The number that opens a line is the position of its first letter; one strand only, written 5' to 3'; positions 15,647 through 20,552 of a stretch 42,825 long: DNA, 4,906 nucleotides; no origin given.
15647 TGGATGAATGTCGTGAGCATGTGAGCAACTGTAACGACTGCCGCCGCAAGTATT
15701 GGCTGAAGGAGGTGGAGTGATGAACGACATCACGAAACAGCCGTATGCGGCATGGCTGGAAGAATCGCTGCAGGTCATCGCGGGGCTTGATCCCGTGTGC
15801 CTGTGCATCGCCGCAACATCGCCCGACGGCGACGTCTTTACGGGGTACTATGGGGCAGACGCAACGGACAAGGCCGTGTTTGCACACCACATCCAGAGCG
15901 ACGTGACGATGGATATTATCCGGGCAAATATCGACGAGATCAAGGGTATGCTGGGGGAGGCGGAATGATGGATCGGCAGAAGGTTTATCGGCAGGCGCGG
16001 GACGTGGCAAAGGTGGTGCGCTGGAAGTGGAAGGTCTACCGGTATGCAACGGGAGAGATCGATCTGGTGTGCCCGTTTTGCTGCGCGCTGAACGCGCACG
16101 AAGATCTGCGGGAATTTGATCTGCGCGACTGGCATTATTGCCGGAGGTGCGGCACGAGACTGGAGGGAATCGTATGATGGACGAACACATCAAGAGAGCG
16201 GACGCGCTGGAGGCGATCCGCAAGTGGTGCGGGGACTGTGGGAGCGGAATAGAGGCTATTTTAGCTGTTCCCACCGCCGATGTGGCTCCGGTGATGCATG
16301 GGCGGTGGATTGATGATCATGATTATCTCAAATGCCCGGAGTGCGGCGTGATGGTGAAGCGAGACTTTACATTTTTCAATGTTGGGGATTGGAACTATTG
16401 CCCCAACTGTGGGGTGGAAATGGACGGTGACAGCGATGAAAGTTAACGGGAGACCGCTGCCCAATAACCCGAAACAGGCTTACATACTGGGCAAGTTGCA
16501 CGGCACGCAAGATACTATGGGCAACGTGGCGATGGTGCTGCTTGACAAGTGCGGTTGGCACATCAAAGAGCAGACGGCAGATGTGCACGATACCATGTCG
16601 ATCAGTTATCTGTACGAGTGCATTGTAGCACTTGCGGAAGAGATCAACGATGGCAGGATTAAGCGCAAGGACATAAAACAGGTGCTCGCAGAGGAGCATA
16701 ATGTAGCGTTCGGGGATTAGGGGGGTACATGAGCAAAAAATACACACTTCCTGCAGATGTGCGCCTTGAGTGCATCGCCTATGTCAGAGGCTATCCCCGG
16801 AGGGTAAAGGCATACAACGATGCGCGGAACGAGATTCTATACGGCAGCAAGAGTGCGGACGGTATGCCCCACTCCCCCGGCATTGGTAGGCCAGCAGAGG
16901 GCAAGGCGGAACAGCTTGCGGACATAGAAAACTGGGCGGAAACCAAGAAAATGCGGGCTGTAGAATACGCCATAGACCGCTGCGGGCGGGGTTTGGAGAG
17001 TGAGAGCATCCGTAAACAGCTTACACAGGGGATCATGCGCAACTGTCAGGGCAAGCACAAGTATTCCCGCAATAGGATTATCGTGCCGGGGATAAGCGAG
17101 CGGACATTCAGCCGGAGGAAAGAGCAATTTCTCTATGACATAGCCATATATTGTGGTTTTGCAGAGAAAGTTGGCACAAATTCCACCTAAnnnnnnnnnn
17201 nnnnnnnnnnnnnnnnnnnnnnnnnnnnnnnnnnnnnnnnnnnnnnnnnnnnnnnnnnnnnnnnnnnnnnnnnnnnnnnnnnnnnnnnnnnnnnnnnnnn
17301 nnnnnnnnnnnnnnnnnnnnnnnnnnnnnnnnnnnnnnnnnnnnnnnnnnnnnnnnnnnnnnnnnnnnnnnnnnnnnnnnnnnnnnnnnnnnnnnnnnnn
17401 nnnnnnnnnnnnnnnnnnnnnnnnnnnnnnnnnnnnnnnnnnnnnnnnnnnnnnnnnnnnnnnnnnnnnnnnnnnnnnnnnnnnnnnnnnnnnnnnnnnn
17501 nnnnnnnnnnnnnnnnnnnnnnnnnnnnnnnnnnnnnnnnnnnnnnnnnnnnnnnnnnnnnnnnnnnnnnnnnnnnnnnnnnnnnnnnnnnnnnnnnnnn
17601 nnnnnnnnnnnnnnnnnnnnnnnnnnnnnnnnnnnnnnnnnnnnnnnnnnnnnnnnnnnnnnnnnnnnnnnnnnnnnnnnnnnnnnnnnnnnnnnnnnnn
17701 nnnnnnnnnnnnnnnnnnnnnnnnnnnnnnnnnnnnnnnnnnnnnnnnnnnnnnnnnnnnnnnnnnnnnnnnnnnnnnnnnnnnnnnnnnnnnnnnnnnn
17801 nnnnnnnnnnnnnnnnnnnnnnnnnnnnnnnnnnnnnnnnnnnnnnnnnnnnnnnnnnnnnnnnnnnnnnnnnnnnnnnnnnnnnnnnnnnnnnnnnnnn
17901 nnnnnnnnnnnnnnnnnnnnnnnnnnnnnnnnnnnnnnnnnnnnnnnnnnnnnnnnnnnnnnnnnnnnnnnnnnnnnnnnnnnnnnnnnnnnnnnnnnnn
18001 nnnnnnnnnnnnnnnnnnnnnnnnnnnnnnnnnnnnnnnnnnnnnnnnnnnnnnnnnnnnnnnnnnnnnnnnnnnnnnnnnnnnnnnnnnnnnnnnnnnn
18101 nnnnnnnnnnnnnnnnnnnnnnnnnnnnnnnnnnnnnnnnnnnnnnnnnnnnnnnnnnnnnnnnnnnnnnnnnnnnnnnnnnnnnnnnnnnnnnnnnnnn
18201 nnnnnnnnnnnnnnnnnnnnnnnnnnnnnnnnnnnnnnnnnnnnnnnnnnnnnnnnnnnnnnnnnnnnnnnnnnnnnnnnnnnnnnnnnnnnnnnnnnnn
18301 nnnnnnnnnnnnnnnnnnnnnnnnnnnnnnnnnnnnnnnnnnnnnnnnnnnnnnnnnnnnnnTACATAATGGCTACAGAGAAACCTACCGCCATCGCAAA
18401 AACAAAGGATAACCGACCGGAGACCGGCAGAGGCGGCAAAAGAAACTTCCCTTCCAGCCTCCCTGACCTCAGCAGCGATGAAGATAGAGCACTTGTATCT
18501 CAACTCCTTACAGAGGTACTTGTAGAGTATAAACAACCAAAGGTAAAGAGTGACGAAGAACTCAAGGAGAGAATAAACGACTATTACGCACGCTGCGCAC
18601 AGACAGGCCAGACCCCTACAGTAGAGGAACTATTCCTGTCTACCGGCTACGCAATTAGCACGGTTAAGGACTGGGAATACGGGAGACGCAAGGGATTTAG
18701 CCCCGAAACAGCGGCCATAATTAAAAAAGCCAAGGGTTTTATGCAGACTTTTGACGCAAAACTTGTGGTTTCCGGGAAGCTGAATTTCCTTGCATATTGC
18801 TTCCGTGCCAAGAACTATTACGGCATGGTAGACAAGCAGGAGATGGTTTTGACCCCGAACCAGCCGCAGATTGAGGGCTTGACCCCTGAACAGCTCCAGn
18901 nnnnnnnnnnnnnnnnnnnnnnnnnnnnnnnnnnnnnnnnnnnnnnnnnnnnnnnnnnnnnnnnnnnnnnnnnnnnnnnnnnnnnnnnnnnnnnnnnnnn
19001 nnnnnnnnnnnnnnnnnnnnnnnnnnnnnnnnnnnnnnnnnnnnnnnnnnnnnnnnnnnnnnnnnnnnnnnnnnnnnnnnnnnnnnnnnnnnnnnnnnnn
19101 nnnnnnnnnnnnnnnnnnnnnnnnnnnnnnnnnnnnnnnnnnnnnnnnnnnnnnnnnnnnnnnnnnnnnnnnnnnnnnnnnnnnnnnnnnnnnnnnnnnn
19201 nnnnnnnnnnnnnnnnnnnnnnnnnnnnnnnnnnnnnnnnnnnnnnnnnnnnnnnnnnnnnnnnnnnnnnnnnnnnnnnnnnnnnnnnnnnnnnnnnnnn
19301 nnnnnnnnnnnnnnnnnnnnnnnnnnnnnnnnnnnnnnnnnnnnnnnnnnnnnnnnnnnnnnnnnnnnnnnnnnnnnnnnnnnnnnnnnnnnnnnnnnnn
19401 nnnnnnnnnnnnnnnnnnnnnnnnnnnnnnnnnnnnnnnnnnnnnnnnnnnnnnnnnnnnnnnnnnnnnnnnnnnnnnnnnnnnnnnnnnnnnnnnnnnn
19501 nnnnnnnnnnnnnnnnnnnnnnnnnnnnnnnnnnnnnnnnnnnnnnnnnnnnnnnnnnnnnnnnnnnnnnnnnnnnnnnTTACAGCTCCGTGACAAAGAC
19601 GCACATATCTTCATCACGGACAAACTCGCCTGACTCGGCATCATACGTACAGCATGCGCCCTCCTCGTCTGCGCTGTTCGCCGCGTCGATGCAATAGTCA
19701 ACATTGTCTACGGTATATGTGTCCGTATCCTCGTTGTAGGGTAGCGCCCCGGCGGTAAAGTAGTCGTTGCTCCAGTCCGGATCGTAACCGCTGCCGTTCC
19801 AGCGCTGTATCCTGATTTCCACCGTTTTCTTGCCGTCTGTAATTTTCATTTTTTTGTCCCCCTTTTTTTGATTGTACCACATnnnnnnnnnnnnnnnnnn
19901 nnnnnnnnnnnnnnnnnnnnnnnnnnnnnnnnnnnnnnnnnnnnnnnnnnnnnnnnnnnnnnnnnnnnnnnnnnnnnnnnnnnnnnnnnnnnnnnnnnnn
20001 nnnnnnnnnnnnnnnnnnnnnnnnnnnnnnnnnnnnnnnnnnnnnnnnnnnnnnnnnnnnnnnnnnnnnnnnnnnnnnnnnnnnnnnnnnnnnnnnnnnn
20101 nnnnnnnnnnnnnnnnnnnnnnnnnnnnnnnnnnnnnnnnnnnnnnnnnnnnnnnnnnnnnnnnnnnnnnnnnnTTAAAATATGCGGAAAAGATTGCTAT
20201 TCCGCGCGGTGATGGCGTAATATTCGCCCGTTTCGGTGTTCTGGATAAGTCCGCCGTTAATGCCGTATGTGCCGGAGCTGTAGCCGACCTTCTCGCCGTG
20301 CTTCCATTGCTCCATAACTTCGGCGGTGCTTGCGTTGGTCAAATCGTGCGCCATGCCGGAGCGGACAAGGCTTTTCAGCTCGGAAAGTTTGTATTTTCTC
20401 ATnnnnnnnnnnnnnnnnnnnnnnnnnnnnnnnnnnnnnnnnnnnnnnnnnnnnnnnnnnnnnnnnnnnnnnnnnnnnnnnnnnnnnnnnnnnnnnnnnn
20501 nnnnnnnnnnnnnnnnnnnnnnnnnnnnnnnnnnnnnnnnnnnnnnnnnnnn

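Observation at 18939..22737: A 3.8-kb autonomous island splits terS from terL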

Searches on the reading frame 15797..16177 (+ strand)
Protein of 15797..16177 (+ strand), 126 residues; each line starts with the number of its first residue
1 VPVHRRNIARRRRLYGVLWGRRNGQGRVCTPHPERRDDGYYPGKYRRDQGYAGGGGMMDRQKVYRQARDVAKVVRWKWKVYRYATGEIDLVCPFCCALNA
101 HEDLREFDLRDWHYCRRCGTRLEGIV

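Call 82: search_protein_families(library=pfam, proteins=[window:15797-16177:+], max_evalue=0.01)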
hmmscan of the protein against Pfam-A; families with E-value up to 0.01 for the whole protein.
window:15797-16177:+ (126 aa): 1 family
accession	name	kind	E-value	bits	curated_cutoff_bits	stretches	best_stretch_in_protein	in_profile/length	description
PF07998.17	Peptidase_M54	-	0.0029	18.1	24.4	1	92-123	162-193/194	Peptidase family M54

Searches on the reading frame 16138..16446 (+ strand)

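Call 82: search_protein_families(library=pfam, proteins=[window:16138-16446:+], max_evalue=0.01)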
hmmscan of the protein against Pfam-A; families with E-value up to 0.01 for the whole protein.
window:16138-16446:+ (102 aa): 16 families
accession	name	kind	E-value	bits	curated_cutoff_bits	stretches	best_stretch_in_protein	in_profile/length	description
PF12773.13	DZR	-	4.1e-06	27.3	27.3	1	27-92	11-45/45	Double zinc ribbon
PF24463.1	DUF7577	-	5.5e-05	23.1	28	0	65-79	4-18/27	Domain of unknown function (DUF7577)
PF13248.11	Zn_ribbon_3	-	0.00029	20.7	27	0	84-94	15-25/26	zinc-ribbon domain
PF14803.11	Zn_ribbon_Nudix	-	0.00044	20.5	25.6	0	86-94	1-9/34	Nudix N-terminal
PF22747.2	Zn_ribbon_DUF2089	-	0.00073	20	27.6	0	64-78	13-27/32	DUF2089 zinc ribbon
PF09723.15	Zn_ribbon_8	-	0.001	19.5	34.4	0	60-75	23-39/41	Zinc ribbon domain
PF24460.1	DUF7575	-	0.001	18.8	28.5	0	87-98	5-16/28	Domain of unknown function (DUF7575)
PF13240.11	Zn_Ribbon_1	-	0.0011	19.1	25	0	87-94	1-8/23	zinc-ribbon domain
PF07282.18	Cas12f1-like_TNB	-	0.0012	19.4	26.3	0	65-98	30-53/60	Cas12f1-like, TNB domain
PF17032.10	Zn_ribbon_15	-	0.002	19.4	28.9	0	52-98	26-65/73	zinc-ribbon family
PF23548.1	Zn_ribbon_FGT1_2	-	0.003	17.5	27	0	88-98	23-33/35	FORGETTER1 second zinc ribbon domain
PF23137.1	HVO_0758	-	0.0031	17.7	27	0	59-94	16-51/55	HVO_0758 mu-protein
PF12677.13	DUF3797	-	0.0061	16.9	25.1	0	61-70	11-20/48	Domain of unknown function (DUF3797)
PF02591.20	Zn_ribbon_9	-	0.0066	17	29.1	0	61-72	21-32/33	C4-type zinc ribbon domain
PF19108.5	DUF5795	-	0.0085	16.6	27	0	13-44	21-52/74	Family of unknown function (DUF5795)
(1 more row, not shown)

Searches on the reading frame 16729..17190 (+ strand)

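Call 26: search_protein_families(library=phrogs, proteins=[window:16729-17190:+], max_evalue=0.001)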
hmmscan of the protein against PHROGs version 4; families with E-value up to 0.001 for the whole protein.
window:16729-17190:+ (153 aa): 1 family
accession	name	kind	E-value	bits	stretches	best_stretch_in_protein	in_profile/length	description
phrog_248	-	transcription regulation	1.2e-05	26.4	1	33-145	43-140/161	transcriptional activator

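Call 82: search_protein_families(library=pfam, proteins=[window:16729-17190:+], max_evalue=0.01)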
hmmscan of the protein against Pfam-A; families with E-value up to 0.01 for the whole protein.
window:16729-17190:+ (153 aa): 0 families

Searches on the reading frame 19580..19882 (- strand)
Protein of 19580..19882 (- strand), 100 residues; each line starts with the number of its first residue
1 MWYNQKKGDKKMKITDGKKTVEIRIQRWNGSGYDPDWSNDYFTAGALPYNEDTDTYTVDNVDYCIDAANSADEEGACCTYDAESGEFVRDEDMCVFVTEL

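Call 3: search_protein_families(library=pfam, proteins=[window:19580-19882:-], max_evalue=0.01)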
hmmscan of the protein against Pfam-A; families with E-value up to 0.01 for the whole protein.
window:19580-19882:- (100 aa): 0 families

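Call 4: search_protein_families(library=phrogs, proteins=[window:19580-19882:-], max_evalue=0.01)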
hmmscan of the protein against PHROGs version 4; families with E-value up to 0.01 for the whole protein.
window:19580-19882:- (100 aa): 0 families

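Call 28: search_protein_families(library=ncbifam, proteins=[window:19580-19882:-], max_evalue=0.01)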
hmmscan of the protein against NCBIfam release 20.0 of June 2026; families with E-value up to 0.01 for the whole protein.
window:19580-19882:- (100 aa): 0 families

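Call 29: search_protein_families(library=padloc, proteins=[window:19580-19882:-], max_evalue=0.01)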
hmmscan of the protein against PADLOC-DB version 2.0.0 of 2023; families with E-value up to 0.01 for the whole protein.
window:19580-19882:- (100 aa): 0 families

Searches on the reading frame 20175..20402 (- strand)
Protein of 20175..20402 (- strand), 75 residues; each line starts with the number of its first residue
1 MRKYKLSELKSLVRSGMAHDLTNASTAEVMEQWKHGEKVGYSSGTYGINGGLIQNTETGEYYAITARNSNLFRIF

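Call 3: search_protein_families(library=pfam, proteins=[window:20175-20402:-], max_evalue=0.01)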
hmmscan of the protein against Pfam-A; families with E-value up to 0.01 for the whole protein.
window:20175-20402:- (75 aa): 0 families

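Call 4: search_protein_families(library=phrogs, proteins=[window:20175-20402:-], max_evalue=0.01)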
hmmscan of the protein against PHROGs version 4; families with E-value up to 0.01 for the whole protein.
window:20175-20402:- (75 aa): 0 families

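Call 28: search_protein_families(library=ncbifam, proteins=[window:20175-20402:-], max_evalue=0.01)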
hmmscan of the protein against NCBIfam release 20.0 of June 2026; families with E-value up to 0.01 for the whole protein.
window:20175-20402:- (75 aa): 0 families

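Call 29: search_protein_families(library=padloc, proteins=[window:20175-20402:-], max_evalue=0.01)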
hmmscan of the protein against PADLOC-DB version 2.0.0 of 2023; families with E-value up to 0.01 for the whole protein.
window:20175-20402:- (75 aa): 0 families
